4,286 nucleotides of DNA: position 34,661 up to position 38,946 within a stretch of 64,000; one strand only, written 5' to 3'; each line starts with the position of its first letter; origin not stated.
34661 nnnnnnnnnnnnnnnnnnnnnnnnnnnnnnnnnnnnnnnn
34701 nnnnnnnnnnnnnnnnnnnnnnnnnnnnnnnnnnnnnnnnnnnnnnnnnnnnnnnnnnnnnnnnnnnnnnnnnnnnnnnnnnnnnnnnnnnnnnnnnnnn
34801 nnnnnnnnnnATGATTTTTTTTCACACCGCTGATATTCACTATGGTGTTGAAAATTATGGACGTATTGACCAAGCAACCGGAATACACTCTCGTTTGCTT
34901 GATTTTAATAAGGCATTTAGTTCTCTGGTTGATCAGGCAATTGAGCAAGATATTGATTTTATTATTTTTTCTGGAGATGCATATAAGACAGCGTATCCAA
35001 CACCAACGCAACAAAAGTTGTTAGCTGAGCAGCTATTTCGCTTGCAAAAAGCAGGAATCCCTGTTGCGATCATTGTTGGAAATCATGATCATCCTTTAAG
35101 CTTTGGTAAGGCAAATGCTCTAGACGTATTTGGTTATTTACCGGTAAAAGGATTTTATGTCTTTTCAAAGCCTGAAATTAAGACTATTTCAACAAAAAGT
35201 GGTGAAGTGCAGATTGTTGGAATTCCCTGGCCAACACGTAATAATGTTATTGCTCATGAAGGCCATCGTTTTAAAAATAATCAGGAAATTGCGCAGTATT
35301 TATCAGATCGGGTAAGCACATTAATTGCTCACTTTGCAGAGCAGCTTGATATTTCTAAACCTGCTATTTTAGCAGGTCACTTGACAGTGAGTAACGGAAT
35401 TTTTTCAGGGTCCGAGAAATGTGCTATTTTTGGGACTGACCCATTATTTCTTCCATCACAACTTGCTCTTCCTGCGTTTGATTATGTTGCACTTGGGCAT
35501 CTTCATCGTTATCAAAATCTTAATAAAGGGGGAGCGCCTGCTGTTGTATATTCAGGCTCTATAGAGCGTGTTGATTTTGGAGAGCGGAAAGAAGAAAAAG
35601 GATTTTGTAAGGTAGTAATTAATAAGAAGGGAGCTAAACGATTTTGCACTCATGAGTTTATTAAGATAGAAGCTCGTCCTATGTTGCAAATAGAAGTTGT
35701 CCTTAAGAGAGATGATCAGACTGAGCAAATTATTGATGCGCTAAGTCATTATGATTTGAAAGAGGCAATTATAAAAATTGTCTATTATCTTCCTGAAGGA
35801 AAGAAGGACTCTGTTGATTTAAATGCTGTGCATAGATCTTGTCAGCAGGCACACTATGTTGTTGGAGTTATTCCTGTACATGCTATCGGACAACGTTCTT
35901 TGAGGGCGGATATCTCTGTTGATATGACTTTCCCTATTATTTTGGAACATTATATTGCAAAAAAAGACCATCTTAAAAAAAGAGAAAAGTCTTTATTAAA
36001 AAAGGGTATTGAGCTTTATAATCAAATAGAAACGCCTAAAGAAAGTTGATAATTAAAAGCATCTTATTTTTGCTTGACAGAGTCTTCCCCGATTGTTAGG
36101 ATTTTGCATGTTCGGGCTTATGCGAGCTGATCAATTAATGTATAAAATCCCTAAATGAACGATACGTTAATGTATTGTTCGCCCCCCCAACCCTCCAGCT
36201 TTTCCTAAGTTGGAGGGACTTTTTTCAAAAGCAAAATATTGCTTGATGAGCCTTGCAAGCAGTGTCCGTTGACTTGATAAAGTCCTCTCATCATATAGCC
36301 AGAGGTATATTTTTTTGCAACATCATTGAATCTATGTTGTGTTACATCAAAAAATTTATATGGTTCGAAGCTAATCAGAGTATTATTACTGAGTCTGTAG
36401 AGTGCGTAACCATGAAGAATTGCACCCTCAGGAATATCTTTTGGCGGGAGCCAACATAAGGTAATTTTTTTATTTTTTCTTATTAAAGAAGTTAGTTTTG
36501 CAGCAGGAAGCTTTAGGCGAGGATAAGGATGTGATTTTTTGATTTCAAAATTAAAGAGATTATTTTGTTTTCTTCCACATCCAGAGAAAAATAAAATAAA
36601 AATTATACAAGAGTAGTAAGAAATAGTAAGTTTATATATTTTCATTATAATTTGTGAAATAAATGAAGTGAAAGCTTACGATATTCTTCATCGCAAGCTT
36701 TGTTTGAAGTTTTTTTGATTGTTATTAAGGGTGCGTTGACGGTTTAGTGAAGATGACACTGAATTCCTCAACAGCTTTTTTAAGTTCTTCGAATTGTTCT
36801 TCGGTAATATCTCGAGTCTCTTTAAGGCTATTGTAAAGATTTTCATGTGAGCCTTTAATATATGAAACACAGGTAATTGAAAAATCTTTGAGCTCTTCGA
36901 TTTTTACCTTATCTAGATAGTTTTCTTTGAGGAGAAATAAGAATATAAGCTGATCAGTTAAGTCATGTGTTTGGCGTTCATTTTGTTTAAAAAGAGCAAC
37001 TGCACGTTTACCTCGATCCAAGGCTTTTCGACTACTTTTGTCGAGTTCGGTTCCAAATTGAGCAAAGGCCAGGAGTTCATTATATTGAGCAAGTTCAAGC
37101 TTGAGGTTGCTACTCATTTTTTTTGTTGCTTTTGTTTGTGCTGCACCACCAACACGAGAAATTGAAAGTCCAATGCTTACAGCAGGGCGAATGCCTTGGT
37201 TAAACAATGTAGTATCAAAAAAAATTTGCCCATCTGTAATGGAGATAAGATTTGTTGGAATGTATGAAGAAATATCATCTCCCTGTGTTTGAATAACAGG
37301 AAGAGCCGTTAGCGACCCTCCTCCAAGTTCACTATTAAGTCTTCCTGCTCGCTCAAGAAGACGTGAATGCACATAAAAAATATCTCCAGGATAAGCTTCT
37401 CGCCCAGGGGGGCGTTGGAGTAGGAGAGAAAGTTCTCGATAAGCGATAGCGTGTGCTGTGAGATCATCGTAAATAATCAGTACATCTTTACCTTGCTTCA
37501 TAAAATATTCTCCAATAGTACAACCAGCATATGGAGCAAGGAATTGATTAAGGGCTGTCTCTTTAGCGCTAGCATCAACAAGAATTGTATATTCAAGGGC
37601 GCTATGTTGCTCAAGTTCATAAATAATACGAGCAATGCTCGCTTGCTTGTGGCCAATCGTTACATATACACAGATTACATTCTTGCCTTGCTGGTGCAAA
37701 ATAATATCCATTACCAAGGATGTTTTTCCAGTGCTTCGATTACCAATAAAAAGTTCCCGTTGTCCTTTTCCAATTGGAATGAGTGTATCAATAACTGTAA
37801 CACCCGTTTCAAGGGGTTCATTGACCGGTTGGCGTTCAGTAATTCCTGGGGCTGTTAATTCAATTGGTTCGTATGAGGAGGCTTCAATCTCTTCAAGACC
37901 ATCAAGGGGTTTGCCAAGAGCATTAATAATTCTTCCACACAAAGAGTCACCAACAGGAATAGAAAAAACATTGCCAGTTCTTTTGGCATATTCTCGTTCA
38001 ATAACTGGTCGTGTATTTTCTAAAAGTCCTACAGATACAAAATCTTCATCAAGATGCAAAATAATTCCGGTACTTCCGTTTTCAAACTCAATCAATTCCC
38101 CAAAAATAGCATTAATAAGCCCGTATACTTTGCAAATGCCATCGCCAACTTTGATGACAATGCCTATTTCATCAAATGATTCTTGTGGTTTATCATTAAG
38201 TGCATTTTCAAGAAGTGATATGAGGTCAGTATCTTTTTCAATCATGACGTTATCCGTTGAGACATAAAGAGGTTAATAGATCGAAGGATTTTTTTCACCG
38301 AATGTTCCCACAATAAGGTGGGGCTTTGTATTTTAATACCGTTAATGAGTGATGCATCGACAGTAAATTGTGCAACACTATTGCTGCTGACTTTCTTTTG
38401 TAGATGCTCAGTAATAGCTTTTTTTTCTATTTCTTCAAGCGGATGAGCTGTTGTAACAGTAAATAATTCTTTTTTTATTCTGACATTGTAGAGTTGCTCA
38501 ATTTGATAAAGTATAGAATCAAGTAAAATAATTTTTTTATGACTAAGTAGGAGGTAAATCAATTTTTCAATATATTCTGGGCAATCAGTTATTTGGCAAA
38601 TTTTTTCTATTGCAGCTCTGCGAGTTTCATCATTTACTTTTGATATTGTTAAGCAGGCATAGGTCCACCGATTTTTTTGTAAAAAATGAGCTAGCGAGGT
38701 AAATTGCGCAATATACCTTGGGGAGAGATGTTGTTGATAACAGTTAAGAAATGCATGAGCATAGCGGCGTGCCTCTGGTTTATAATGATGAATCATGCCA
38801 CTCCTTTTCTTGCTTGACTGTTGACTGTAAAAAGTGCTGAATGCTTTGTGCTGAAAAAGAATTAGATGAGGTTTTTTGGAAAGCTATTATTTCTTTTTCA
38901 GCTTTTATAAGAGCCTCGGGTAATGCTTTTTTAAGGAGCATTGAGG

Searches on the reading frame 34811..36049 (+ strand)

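Call 18: search_protein_families(library=pfam, proteins=[window:34811-36049:+], max_evalue=0.001)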
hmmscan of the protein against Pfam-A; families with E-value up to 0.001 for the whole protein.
window:34811-36049:+ (412 aa): 2 families
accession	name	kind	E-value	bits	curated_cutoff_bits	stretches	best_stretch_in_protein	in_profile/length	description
PF00149.33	Metallophos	-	4.6e-12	47.2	21.5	1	3-234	3-191/191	Calcineurin-like phosphoesterase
PF12850.12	Metallophos_2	-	0.00013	22.4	27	0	34-104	14-60/154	Calcineurin-like phosphoesterase superfamily domain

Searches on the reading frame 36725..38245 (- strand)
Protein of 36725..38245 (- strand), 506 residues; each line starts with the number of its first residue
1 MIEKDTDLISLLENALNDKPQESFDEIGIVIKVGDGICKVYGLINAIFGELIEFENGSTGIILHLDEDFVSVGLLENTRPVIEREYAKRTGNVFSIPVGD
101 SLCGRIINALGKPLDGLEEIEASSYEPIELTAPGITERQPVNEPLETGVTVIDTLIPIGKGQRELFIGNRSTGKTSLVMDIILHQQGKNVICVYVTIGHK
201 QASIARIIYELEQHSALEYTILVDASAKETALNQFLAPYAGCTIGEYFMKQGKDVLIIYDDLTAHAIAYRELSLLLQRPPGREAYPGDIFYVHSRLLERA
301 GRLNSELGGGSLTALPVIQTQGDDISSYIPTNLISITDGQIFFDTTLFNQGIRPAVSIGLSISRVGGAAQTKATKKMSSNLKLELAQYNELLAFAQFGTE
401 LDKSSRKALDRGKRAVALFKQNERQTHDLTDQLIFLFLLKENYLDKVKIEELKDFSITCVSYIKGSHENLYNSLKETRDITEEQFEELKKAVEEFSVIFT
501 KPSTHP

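Call 18: search_protein_families(library=pfam, proteins=[window:36725-38245:-], max_evalue=0.001)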
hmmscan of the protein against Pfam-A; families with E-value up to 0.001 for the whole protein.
window:36725-38245:- (506 aa): 3 families
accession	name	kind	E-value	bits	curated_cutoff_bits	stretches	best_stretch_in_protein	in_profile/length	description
PF00006.31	ATP-synt_ab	-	5.3e-78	261.9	29.5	1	148-363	1-213/213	ATP synthase alpha/beta family, nucleotide-binding domain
PF00306.32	ATP-synt_ab_C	-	2.6e-35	121.9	27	1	370-495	1-126/126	ATP synthase alpha/beta chain, C terminal domain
PF02874.29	ATP-synt_ab_N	-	1.9e-10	41.6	20.9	1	26-91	4-69/69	ATP synthase alpha/beta family, beta-barrel domain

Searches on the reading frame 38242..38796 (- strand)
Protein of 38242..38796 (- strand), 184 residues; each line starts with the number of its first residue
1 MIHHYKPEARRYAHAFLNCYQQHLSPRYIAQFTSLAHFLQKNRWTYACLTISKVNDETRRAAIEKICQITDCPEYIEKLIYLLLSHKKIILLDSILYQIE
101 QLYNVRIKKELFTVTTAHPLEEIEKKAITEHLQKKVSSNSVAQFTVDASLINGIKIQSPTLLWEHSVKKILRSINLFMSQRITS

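Call 18: search_protein_families(library=pfam, proteins=[window:38242-38796:-], max_evalue=0.001)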
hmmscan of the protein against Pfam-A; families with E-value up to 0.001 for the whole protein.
window:38242-38796:- (184 aa): 1 family
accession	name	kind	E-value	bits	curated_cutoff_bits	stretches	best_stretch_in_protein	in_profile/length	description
PF00213.23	OSCP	-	9.3e-23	81.6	22.3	1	9-175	2-169/172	ATP synthase delta (OSCP) subunit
